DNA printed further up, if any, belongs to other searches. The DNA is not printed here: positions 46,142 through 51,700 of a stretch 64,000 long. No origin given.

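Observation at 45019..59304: DISARM/Druantia-like defence island with a non-canonical architecture in an archaeal genome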

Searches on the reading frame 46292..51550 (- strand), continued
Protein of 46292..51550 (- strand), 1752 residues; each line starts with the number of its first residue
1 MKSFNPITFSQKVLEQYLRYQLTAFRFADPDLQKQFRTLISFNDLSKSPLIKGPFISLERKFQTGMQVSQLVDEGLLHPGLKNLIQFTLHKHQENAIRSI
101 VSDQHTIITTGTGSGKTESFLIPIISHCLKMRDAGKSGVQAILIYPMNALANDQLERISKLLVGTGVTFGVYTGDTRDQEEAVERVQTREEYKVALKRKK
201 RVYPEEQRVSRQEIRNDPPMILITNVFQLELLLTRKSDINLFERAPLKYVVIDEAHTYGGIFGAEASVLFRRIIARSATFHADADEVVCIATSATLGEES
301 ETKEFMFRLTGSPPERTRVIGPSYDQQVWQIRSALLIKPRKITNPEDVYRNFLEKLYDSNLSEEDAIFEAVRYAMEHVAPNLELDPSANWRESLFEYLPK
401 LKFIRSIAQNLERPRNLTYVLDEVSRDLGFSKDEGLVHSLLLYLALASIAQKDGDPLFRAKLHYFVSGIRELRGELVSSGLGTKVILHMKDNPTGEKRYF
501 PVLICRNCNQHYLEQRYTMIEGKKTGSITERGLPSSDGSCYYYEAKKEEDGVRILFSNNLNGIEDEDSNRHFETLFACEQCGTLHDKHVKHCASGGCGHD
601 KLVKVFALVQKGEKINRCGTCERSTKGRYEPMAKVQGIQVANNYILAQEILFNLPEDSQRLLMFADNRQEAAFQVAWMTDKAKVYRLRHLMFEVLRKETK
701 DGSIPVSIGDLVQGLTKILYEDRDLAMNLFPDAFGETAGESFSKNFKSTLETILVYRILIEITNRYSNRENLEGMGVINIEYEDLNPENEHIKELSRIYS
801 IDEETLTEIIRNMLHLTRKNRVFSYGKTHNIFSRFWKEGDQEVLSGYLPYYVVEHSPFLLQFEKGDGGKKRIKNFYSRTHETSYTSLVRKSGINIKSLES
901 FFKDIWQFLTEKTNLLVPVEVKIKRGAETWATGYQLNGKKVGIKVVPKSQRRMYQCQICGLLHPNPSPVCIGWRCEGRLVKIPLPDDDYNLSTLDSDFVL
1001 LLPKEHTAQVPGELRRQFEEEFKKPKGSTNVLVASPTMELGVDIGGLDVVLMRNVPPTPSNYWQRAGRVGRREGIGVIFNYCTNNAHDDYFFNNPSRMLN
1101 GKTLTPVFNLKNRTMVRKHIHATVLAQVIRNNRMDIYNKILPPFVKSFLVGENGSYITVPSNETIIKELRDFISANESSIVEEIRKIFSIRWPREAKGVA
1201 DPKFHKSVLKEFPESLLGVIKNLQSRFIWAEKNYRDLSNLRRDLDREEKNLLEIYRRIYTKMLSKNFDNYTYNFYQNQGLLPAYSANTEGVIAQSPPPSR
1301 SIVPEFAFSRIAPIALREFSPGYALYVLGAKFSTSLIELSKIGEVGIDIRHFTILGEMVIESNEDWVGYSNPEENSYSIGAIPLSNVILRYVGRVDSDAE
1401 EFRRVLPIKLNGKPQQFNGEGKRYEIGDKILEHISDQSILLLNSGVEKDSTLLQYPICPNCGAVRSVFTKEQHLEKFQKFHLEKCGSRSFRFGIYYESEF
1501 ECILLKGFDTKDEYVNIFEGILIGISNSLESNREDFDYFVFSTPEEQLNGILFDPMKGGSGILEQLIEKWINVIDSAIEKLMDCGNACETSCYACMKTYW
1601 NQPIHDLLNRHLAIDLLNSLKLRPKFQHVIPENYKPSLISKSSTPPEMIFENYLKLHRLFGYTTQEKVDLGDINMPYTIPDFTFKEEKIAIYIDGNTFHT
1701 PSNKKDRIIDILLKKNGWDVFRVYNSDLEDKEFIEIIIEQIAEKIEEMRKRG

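Call 38: list_cluster_members(proteins=[P0033, P0041, P0034, P0004, P0017, P0039, P0046, P0097, P0090, P0057])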
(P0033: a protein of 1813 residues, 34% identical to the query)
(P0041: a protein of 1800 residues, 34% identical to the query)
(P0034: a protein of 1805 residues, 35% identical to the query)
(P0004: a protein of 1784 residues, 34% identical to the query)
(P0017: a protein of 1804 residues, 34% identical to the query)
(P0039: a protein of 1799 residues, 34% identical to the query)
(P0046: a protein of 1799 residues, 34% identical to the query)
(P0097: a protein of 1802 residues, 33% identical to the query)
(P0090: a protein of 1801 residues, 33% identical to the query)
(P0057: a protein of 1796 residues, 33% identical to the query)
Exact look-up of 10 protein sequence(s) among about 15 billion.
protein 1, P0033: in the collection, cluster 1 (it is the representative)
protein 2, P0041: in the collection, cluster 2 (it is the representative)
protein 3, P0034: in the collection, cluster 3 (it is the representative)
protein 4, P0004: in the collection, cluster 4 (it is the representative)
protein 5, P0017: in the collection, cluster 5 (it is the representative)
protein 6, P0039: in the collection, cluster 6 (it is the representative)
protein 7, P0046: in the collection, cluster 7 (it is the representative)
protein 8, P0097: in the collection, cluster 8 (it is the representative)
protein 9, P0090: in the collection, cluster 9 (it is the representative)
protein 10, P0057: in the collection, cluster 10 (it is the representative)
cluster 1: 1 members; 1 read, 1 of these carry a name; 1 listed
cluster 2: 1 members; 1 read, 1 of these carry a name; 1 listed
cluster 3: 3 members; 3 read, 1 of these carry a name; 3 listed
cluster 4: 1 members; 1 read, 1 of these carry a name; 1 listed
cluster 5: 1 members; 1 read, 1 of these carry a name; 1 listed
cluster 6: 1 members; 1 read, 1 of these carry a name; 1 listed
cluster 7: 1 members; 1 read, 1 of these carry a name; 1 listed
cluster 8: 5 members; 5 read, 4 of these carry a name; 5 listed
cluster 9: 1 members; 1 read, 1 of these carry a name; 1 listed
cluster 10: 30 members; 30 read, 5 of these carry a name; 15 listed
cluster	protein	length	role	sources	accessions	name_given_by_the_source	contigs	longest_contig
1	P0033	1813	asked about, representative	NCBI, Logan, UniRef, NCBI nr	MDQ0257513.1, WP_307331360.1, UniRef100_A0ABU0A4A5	ATP-dependent helicase YprA (DUF1998 family) [Evansella vedderi] | ATP-dependent helicase YprA (DUF1998 family) n=1 Tax=Evansella vedderi TaxID=38282 ... | DEAD/DEAH box helicase [Evansella vedderi]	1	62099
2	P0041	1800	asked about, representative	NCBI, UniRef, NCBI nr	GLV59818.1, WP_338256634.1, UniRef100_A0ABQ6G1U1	DEAD/DEAH box helicase [Dictyobacter sp. S3.2.2.5] | DEAD/DEAH box helicase n=1 Tax=Dictyobacter halimunensis TaxID=3026934 ...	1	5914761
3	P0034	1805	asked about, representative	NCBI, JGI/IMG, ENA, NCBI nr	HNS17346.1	MAG TPA: DEAD/DEAH box helicase [Bacteroidales bacterium] | DEAD/DEAH box helicase [Bacteroidales bacterium]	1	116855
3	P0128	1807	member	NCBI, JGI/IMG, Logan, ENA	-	-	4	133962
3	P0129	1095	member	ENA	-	-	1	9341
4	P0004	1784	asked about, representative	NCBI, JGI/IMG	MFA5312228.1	MAG: DEAD/DEAH box helicase [Methanomassiliicoccales archaeon] | ATP-dependent helicase YprA (DUF1998 family)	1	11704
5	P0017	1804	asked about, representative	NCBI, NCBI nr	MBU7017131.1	MAG: DEAD/DEAH box helicase [Theionarchaea archaeon] | DEAD/DEAH box helicase [Theionarchaea archaeon]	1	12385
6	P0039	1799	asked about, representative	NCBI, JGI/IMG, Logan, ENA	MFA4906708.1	MAG: DEAD/DEAH box helicase [archaeon]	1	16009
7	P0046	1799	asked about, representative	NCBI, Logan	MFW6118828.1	MAG: DEAD/DEAH box helicase [Planctomycetota bacterium]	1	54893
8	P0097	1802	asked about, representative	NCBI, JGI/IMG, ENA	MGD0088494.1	MAG: DEAD/DEAH box helicase [Planctomycetota bacterium]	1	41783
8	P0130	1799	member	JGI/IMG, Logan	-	ATP-dependent helicase YprA (DUF1998 family)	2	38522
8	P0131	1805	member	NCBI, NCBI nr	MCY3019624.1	MAG: DEAD/DEAH box helicase [Planctomycetota bacterium] | DEAD/DEAH box helicase [Planctomycetota bacterium]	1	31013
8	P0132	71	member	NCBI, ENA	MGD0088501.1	MAG: hypothetical protein ABSE73_01145 [Planctomycetota bacterium]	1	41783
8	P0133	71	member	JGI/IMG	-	-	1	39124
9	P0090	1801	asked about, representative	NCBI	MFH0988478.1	MAG: DEAD/DEAH box helicase [bacterium]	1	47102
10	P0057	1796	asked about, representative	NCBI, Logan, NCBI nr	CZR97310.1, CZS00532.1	putative ATP-dependent helicase Lhr [Clostridioides difficile]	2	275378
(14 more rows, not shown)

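Call 52: search_protein_families(library=pfam, proteins=[L013:20976-25085:+, L067:4144-8292:+, L067:15969-17765:+, L057:6119-9100:+, L059:1767-4238:+, L033:8854-9951:+, L013:8988-10007:+, L041:8513-9790:+, L049:8367-9491:+, L048:6507-10004:+], max_evalue=0.001)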
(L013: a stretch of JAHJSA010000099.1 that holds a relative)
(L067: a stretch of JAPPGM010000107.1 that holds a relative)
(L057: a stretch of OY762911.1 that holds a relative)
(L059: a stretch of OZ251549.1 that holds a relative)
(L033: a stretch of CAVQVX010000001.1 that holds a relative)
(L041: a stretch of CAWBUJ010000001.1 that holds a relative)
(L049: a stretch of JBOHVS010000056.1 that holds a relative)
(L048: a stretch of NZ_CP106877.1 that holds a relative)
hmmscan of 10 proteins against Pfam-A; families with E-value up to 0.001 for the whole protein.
L013:20976-25085:+ (1369 aa): 4 families
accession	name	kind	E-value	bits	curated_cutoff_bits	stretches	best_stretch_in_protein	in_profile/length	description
PF04122.17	CW_binding_2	-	3.4e-44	149.7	24.9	3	742-820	1-63/73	Cell wall binding domain 2 (CWB2)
PF12708.12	Pect-lyase_RHGA_epim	-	9.7e-12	45.6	27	1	456-567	5-122/213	Rhamnogalacturonase A/epimerase, pectate lyase-like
PF20148.4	DUF6531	-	5.2e-06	27.2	24.1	1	967-1033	8-74/74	Domain of unknown function (DUF6531)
PF05593.20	RHS_repeat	-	0.00011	23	22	0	1069-1106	1-37/38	RHS Repeat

L067:4144-8292:+ (1382 aa): 1 family
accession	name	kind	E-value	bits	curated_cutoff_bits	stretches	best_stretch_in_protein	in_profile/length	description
PF01381.28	HTH_3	-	2.4e-05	24.7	23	1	39-69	1-31/55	Helix-turn-helix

L067:15969-17765:+ (598 aa): 1 family
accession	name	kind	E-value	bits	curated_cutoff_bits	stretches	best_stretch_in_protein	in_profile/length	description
PF01019.26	G_glu_transpept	-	3.2e-56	191.6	27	1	82-530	2-457/512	Gamma-glutamyltranspeptidase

L057:6119-9100:+ (993 aa): 2 families
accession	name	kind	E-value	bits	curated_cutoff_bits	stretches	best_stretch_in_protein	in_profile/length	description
PF13304.12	AAA_21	-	1.1e-16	62.2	27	2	859-924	232-301/304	AAA domain, putative AbiEii toxin, Type IV TA system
PF13175.12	AAA_15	-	5.8e-11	43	32.1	1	856-925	292-373/374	AAA ATPase domain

L059:1767-4238:+ (823 aa): 2 families
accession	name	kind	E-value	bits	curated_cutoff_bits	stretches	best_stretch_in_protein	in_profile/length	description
PF04607.23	RelA_SpoT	-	1.7e-12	48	27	1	546-652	2-99/113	Region found in RelA / SpoT proteins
PF04326.19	SLFN_AlbA_2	-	0.00046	21.2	25.3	1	42-135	20-109/118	Schlafen, AlbA_2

L033:8854-9951:+ (365 aa): 1 family
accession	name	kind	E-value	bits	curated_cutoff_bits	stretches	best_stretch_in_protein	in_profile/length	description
PF06319.18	MmcB-like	-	0.00027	21.1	22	1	61-104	39-82/148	DNA repair protein MmcB-like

L013:8988-10007:+ (339 aa): 1 family
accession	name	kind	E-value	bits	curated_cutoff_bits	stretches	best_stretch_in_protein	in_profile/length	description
PF08843.17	AbiEii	-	1.7e-28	100.6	22.5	1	83-306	12-224/238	Nucleotidyl transferase AbiEii toxin, Type IV TA system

L041:8513-9790:+ (425 aa): 0 families

L049:8367-9491:+ (374 aa): 4 families
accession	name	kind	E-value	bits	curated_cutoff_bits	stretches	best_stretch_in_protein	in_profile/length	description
PF01381.28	HTH_3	-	1.3e-13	51.2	23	1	12-67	1-55/55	Helix-turn-helix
PF13560.12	HTH_31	-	1.4e-10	41.8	27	1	8-63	2-57/64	Helix-turn-helix domain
PF12844.13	HTH_19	-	2.7e-09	37.2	30.2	1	9-65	1-56/64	Helix-turn-helix domain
PF06114.19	Peptidase_M78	-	3.2e-09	37.1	22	1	164-291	4-122/123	IrrE N-terminal-like domain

L048:6507-10004:+ (1165 aa): 0 families

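Call 65: find_encoding_contigs(protein=P0017, flank=10000, max_places=1)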
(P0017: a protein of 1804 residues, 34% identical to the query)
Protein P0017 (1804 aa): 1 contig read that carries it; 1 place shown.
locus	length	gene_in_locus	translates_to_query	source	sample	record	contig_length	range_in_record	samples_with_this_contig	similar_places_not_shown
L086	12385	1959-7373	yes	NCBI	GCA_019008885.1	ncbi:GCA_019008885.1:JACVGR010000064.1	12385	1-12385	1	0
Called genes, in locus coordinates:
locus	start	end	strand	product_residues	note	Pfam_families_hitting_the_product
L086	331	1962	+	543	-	-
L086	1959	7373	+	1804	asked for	PF00270:DEAD, PF27116:YjiV_N (weak), PF00271:Helicase_C, PF09369:MZB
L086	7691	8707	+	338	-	-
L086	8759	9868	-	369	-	PF13588:HSDR_N_2 (weak), PF04313:HSDR_N (weak), PF18899:DUF5655 (weak)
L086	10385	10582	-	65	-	-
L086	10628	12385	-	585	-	PF01978:TrmB (faint), PF13412:HTH_24 (faint), PF24033:DUF7342 (faint)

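Call 66: find_encoding_contigs(protein=P0039, flank=10000, max_places=1)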
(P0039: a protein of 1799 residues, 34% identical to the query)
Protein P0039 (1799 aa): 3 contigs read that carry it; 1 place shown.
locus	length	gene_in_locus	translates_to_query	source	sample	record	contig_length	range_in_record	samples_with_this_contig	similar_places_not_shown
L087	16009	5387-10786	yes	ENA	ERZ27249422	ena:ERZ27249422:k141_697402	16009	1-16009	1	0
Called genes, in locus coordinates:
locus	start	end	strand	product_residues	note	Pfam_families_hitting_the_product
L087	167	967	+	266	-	PF13289:SIR2_2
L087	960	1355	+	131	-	PF08271:Zn_Ribbon_TF (faint)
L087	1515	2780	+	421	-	PF02463:SMC_N (faint), PF13304:AAA_21, PF13175:AAA_15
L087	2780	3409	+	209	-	PF13707:RloB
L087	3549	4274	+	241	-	PF20217:DUF6577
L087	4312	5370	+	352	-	PF08843:AbiEii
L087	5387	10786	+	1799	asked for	PF00270:DEAD, PF00271:Helicase_C, PF09369:MZB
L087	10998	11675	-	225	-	PF13358:DDE_3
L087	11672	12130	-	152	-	PF13551:HTH_29, PF13565:HTH_32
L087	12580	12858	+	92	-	PF02954:HTH_8 (weak)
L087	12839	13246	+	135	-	-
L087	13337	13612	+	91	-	-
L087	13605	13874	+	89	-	-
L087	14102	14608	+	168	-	-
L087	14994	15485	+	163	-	-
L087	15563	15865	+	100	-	-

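Call 67: find_encoding_contigs(protein=P0004, flank=10000, max_places=1)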
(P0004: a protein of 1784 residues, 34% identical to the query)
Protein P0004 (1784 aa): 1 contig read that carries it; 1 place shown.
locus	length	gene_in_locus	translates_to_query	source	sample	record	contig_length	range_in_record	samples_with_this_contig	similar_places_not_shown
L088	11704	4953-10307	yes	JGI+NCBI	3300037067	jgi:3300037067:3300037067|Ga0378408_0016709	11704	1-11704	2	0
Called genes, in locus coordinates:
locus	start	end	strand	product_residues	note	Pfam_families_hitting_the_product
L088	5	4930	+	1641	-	PF07669:Eco57I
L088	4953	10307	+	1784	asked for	PF00270:DEAD, PF27116:YjiV_N (faint), PF00271:Helicase_C, PF09369:MZB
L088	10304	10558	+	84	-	-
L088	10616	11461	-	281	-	-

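Call 72: find_encoding_contigs(protein=P0001, flank=10000, max_places=3)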
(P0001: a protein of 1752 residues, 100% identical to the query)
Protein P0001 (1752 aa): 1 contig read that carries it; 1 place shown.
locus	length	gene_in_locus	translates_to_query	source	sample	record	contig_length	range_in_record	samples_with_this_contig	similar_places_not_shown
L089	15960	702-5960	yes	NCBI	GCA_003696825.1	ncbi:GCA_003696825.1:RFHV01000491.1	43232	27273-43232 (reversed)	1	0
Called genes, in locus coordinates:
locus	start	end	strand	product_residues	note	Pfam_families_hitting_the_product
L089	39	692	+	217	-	-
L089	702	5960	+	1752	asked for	PF00270:DEAD, PF04851:ResIII (weak), PF00271:Helicase_C, PF09369:MZB (weak)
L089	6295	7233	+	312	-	PF01555:N6_N4_Mtase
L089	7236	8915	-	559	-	PF01695:IstB_IS21 (faint), PF03193:RsgA_GTPase (faint), PF03215:Rad17 (faint), PF00005:ABC_tran, PF02463:SMC_N (faint), PF13175:AAA_15 (faint), PF00005:ABC_tran, PF13304:AAA_21, +10 more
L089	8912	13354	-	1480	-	-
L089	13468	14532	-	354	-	PF00082:Peptidase_S8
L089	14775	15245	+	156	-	-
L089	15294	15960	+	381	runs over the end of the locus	-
